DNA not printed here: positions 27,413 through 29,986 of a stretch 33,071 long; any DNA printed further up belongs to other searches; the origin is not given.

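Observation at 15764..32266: Candidate undescribed catabolic module: Ltp2-like aldolase-DUF35-CoA-transferase operon divergent from a biotin-less carboxyltransferase and an acetone-carboxylase-like HyuA/HyuB-gamma enzyme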

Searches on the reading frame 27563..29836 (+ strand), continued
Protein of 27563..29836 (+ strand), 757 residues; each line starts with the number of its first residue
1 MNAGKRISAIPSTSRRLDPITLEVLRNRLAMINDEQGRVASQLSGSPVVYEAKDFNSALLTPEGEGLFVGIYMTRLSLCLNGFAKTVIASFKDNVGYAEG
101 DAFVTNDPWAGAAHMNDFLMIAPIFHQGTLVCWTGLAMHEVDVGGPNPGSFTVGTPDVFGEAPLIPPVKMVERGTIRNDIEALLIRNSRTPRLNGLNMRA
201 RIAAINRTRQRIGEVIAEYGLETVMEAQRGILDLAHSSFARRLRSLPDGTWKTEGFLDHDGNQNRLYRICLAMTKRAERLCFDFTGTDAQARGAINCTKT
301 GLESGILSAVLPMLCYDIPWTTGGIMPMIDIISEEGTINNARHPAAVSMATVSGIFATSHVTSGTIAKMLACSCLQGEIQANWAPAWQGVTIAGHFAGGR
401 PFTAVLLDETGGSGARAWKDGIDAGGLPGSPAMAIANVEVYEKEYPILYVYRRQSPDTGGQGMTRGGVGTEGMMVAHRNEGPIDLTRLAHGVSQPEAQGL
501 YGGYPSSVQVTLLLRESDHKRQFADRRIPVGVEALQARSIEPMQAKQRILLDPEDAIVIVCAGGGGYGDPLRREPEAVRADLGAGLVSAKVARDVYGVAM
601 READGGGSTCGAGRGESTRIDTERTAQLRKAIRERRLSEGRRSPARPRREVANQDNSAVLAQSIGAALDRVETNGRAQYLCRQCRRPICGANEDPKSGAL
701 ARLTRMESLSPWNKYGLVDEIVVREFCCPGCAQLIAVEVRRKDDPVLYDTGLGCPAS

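Call 19: find_related_loci(query=window:27563-29836:+, collection=genome_contigs, flank=10000)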
Query window:27563-29836:+ (757 aa) in genome_contigs; peptide patterns used: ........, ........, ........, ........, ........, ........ (x = any residue, [..] = any of these).
32 stretches matched a pattern; 18 encode a relative of the query (tblastn E <= 1e-3); 18 distinct loci.
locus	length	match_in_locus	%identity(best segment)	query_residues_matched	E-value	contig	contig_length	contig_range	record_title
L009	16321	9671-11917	84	1-753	0e+0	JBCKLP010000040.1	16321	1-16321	Burkholderiales bacterium isolate SLM_LV1_0208-O20 Node_40_length_16321_cov_86.857768, whole genome shotgun sequence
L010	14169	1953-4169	81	1-752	0e+0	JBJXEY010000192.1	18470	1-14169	MAG: Burkholderiales bacterium isolate F1F2.bin.81 k127_6429912, whole genome shotgun sequence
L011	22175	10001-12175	71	17-750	0e+0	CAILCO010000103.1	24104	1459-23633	MAG: uncultured Sterolibacterium sp. isolate MJ-2014-D4_bin-427 genome assembly, contig: bin-427:103/176, whole genome s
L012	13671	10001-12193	69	11-752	0e+0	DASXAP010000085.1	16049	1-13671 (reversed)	MAG TPA_asm: Xanthobacteraceae bacterium isolate SMAG_U3769 k141_3080210, whole genome shotgun sequence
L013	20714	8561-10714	66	17-752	0e+0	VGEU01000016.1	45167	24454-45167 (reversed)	MAG: Alphaproteobacteria bacterium isolate K_Offshore_80m_m2_191 K_Offshore_80m_m2_191_Ga0194132_10001620, whole genome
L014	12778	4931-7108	62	11-752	0e+0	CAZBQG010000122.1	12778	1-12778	MAG TPA_asm: uncultured Rhodospirillaceae bacterium isolate SRP308112_co1_303 genome assembly, contig: NODE_8835_length_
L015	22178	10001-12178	61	16-755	0e+0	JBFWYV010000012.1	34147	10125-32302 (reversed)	MAG: Hyphomicrobiaceae bacterium isolate CA_2019_TPBS_172 NODE_6735_length_34147_cov_3.592828_TPBS, whole genome shotgun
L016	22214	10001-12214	62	8-752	0e+0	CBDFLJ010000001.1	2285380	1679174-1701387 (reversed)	MAG: Alphaproteobacteria bacterium isolate 1b7322cf-0fa0-4cdd-8357-c9917fa2ed58 genome assembly, contig: contig_1, whole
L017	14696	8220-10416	65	17-752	0e+0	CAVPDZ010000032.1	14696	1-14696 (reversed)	MAG: uncultured Alphaproteobacteria bacterium isolate MFD00008.bin.2.103 genome assembly, contig: contig_97187, whole ge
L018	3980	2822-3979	76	17-402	0e+0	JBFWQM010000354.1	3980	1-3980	MAG: Rhodospirillaceae bacterium isolate CA_2019_TPBF_183 NODE_85994_length_3980_cov_9.328056_TPBF, whole genome shotgun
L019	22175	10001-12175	44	4-745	0e+0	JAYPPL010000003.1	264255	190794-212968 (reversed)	MAG: Alphaproteobacteria bacterium isolate SD3109_NP_metabat_bins_2.tsv.138 contig_22103_pilon, whole genome shotgun seq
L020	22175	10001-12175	43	4-745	0e+0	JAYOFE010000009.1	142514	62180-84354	MAG: Alphaproteobacteria bacterium isolate 139551_S153_metabat_bins_sspec.tsv.071 NODE_54_length_142514_cov_42.457205, w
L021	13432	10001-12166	36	13-752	6e-150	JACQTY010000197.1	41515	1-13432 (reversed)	MAG: Chloroflexi bacterium isolate NC_groundwater_1423_Ag_S-0.65um_59_50 S_p65_S5_coassembly_k141_3981363, whole genome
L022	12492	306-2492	63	17-752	0e+0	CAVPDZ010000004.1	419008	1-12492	MAG: uncultured Alphaproteobacteria bacterium isolate MFD00008.bin.2.103 genome assembly, contig: contig_13923, whole ge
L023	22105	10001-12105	39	12-739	9e-128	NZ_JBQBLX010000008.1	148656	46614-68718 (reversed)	Halomicrococcus sp. SG-WS-1 SG-WS-1_scaffold8, whole genome shotgun sequence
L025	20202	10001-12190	66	17-752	0e+0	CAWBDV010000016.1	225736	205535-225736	MAG: uncultured Alphaproteobacteria bacterium isolate MFD09567.bin.3.28 genome assembly, contig: contig_66737, whole gen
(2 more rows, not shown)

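Call 23: search_protein_families(library=pfam, proteins=[L014:40-1746:+, L014:2038-2814:+, L014:10553-11044:+, L014:11010-12647:-, L009:335-1156:+, L009:1220-2401:+, L009:11992-12567:-, L009:12663-13430:-, L009:13493-14470:+, L009:14275-16311:-], max_evalue=0.0001)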
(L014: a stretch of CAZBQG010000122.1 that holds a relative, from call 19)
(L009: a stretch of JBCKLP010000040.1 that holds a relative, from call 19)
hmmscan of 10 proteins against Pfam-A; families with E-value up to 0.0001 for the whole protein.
L014:40-1746:+ (568 aa): 2 families
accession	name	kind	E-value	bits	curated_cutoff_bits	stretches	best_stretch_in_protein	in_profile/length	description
PF07969.17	Amidohydro_3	-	1.5e-66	226.3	29.7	1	55-563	1-472/472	Amidohydrolase family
PF01979.26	Amidohydro_1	-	8.4e-15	55.3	25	1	445-562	228-345/345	Amidohydrolase family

L014:2038-2814:+ (258 aa): 1 family
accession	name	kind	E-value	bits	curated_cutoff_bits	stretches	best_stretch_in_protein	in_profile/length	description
PF00285.26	Citrate_synt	-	4.6e-21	75.7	27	1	42-230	155-348/357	Citrate synthase, C-terminal domain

L014:10553-11044:+ (163 aa): 1 family
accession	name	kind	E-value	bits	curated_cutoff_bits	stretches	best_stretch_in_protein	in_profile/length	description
PF00364.28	Biotin_lipoyl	-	8.6e-18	64.4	22.1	1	81-154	2-73/73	Biotin-requiring enzyme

L014:11010-12647:- (545 aa): 2 families
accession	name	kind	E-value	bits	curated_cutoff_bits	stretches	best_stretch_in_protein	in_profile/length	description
PF02129.25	Peptidase_S15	-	8.7e-46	157.2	23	1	13-252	1-255/262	X-Pro dipeptidyl-peptidase (S15 family)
PF08530.16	PepX_C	-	2.3e-43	149.1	22.5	1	288-535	1-216/217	X-Pro dipeptidyl-peptidase C-terminal non-catalytic domain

L009:335-1156:+ (273 aa): 5 families
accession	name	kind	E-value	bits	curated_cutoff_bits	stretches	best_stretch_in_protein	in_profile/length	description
PF12697.13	Abhydrolase_6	-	2.2e-21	77.9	26.3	1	40-259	4-216/217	Alpha/beta hydrolase family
PF00561.26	Abhydrolase_1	-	2.5e-19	70.4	25.8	1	30-254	2-245/245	alpha/beta hydrolase fold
PF12146.15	Hydrolase_4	-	4.4e-12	46.3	27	1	53-234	31-220/239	Serine aminopeptidase, S33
PF03096.20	Ndr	-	3.3e-07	29.8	23.3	1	69-262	73-273/283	Ndr family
PF07859.19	Abhydrolase_3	-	7.2e-06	26.4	25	1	75-236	48-194/210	alpha/beta hydrolase fold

L009:1220-2401:+ (393 aa): 1 family
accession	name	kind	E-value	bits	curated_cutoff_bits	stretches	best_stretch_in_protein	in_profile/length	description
PF00296.26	Bac_luciferase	-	2e-37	129.7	27.9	1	40-345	22-310/314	Luciferase-like monooxygenase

L009:11992-12567:- (191 aa): 1 family
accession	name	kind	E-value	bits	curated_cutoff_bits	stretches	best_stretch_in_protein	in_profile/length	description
PF13610.12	DDE_Tnp_IS240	-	1.5e-16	61.3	27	1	76-166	46-139/139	DDE domain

L009:12663-13430:- (255 aa): 1 family
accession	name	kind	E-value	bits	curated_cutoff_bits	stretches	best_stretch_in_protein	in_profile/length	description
PF03372.29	Exo_endo_phos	-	1.4e-31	110.4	24.5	1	4-246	1-225/225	Endonuclease/Exonuclease/phosphatase family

L009:13493-14470:+ (325 aa): 0 families

L009:14275-16311:- (678 aa): 2 families
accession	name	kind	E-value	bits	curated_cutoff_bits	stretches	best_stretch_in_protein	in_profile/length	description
PF01432.26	Peptidase_M3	-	1.2e-138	463.7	27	1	215-674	1-456/457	Peptidase family M3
PF19310.4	TOP_N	-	1.4e-34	119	27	1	21-140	3-121/123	Neurolysin/Thimet oligopeptidase, N-terminal domain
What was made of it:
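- L014 has an Amidohydro_3 gene upstream (call 23). L009 has an IS240-family transposase directly after hyuB (call 23).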

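Call 47: search_dna_similar(query=window:27563-29836:+, collection=plasmids, mode=protein, max_evalue=1e-50, max_rows=25)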
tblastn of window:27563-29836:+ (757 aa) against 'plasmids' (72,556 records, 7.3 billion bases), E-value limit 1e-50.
Records with a match: 11; places in all: 11; records where one place covers at least 80% of the query: 9.
Best place of each record, by identity: <60% 11.
By first word of the organism name: Natrinema 2; Rhodococcus 2; Niveispirillum 1; Mycobacterium 1; Haladaptatus 1; Haloterrigena 1; Natronosalvus 1; Halorientalis 1; Halomarina 1.
By predicted mobility (MOB-suite, as given by PLSDB): non-mobilizable 10; mobilizable 1.
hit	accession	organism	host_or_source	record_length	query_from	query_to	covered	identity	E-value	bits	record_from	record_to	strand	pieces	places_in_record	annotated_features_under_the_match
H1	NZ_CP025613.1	Niveispirillum cyanobacteriorum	sing cell,cyanobacterial aggregates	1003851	14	749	97%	33.5%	1e-109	375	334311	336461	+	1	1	none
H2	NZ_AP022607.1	Mycobacterium branderi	-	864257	17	747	97%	33.3%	1e-90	319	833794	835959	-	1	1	hydantoinase B/oxoprolinase family protein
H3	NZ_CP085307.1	Haladaptatus pallidirubidus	cell culture,saline soil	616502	14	637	82%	38.3%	1e-111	380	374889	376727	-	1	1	hydantoinase B/oxoprolinase family protein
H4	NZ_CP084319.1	Haloterrigena alkaliphila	Salt lake,Salt lake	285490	17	638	82%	37.8%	7e-108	369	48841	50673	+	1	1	hydantoinase B/oxoprolinase family protein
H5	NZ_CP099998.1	Natronosalvus halobius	cell culture,sediment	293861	17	638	82%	37.0%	6e-114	387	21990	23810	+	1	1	hydantoinase B/oxoprolinase family protein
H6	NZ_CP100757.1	Natrinema gelatinilyticum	marine sediment,sediment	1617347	14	639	83%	35.9%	4e-110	376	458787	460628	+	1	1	record has no annotation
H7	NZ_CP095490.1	Halorientalis marina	cell culture,salt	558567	7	752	99%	29.6%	3e-96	335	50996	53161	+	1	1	hydantoinase B/oxoprolinase family protein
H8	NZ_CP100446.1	Natrinema caseinilyticum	marine sediment,sediment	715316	18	739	95%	29.9%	5e-70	258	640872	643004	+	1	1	hydantoinase B/oxoprolinase family protein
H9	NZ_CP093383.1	Rhodococcus opacus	cell culture,forest soil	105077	17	753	97%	28.7%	3e-70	258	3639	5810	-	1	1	hydantoinase B/oxoprolinase family protein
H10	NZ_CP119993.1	Halomarina sp. PSR21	cell culture,saline soil from Tarim ...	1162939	17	600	77%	34.8%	3e-97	338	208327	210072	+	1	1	record has no annotation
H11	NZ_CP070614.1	Rhodococcus pseudokoreensis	cell culture,rhizosphere of apple ...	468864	18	455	58%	34.6%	1e-67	251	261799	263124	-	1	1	hydantoinase B/oxoprolinase family protein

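Call 59: search_protein_families(library=pfam, proteins=[L021:7991-8725:+, L021:8715-9923:+, L017:10410-11342:+, L025:6614-7834:+], max_evalue=0.0001)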
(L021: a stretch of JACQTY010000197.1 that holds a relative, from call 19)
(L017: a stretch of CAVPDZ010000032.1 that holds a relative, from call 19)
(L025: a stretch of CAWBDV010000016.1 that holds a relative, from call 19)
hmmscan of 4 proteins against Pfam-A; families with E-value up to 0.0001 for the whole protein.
L021:7991-8725:+ (244 aa): 1 family
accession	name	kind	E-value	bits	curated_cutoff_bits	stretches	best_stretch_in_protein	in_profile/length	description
PF09499.16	RE_ApaLI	-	1.3e-90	302.7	25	1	36-222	2-188/189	ApaLI-like restriction endonuclease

L021:8715-9923:+ (402 aa): 3 families
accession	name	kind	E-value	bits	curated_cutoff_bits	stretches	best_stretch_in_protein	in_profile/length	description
PF01555.25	N6_N4_Mtase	-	4.6e-53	180.9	26.7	1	22-269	1-221/221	DNA methylase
PF13847.12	Methyltransf_31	-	6.3e-06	26.4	27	1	229-273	3-50/145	Methyltransferase domain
PF01170.24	UPF0020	-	2.4e-05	24.6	22.3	0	229-260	28-59/197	RMKL-like, methyltransferase domain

L017:10410-11342:+ (310 aa): 1 family
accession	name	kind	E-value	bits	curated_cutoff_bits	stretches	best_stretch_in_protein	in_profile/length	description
PF02653.21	BPD_transp_2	-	8.7e-36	123.9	26.8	1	28-297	3-269/269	Branched-chain amino acid transport system / permease component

L025:6614-7834:+ (406 aa): 3 families
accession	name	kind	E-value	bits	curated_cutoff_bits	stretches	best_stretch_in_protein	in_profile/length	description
PF13458.12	Peripla_BP_6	-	1.8e-57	196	31.7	1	31-371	2-337/343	Periplasmic binding protein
PF13433.12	Peripla_BP_5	-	8.3e-29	101.2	27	1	33-371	3-335/363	Periplasmic binding protein domain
PF01094.35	ANF_receptor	-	1.8e-08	34.3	25.4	1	52-160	4-112/353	Receptor family ligand binding region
